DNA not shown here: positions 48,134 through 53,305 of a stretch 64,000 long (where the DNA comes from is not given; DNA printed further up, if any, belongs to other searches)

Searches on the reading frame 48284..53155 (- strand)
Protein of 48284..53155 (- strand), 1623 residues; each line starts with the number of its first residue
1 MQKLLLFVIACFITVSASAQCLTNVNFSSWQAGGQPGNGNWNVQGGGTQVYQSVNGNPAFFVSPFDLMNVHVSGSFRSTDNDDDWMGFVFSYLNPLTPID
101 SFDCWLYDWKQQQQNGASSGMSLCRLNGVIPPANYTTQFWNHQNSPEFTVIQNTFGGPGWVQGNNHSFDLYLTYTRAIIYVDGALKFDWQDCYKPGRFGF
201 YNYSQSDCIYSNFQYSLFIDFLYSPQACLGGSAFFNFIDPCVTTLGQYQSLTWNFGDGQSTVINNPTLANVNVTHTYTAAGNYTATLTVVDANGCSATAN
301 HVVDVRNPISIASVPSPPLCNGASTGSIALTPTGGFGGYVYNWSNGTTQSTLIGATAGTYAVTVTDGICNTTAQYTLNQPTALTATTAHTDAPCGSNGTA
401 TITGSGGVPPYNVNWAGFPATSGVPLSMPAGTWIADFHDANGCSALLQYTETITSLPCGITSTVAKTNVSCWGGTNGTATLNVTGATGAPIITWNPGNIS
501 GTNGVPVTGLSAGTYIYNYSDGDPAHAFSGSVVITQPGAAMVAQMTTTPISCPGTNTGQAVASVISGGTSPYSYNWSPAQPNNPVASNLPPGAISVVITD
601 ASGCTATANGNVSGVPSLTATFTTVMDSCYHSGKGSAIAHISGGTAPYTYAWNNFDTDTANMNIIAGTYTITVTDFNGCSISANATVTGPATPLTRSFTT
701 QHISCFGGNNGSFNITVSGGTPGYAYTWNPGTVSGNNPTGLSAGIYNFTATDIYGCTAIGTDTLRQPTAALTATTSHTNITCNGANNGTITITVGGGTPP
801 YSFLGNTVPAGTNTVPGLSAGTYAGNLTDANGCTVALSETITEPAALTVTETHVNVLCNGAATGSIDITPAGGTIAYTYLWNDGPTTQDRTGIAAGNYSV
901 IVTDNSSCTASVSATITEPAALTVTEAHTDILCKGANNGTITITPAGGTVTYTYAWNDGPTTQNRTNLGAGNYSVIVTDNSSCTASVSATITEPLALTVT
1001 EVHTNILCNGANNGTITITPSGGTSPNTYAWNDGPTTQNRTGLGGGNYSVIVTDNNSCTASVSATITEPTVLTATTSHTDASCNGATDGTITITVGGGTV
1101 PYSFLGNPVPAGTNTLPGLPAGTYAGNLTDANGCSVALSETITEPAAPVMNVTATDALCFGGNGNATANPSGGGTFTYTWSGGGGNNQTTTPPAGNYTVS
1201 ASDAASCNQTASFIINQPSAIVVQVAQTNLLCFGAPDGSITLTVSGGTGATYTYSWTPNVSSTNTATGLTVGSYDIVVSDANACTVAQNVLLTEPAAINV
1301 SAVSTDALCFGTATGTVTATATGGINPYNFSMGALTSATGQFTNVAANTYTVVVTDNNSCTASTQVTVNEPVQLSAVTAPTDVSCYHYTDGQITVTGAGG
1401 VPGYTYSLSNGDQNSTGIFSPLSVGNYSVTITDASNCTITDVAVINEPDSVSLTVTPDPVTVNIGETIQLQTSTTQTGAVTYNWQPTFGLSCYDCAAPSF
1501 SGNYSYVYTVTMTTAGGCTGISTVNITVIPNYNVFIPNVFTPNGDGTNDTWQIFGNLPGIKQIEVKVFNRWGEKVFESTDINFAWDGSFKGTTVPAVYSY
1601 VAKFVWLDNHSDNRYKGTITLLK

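Call 66: search_protein_families(library=pfam, proteins=[window:48284-53155:-], max_evalue=0.001)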
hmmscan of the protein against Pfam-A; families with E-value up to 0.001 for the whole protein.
window:48284-53155:- (1623 aa): 7 families
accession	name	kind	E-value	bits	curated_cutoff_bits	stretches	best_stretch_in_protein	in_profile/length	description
PF13573.12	SprB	-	2.5e-116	379.4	28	13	1226-1259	3-35/37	SprB repeat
PF13585.12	CHU_C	-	3.2e-18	66.1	27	1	1535-1621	2-86/86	CHU_C Type IX secretion signal domain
PF18911.6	PKD_4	-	3.1e-12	46.8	27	1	246-303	32-83/85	PKD domain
PF23585.1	DUF7137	-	5.7e-10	39.5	27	0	922-987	36-105/137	Domain of unknown function (DUF7137)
PF00801.26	PKD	-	1.8e-09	37.9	23.5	1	246-300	27-76/80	PKD domain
PF05735.19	TSP_C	-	9.3e-09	35.8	25.6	1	39-215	4-194/198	Thrombospondin C-terminal region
PF22352.2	K319L-like_PKD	-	0.00049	20.5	27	1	247-305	27-84/84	K319L-like, PKD domain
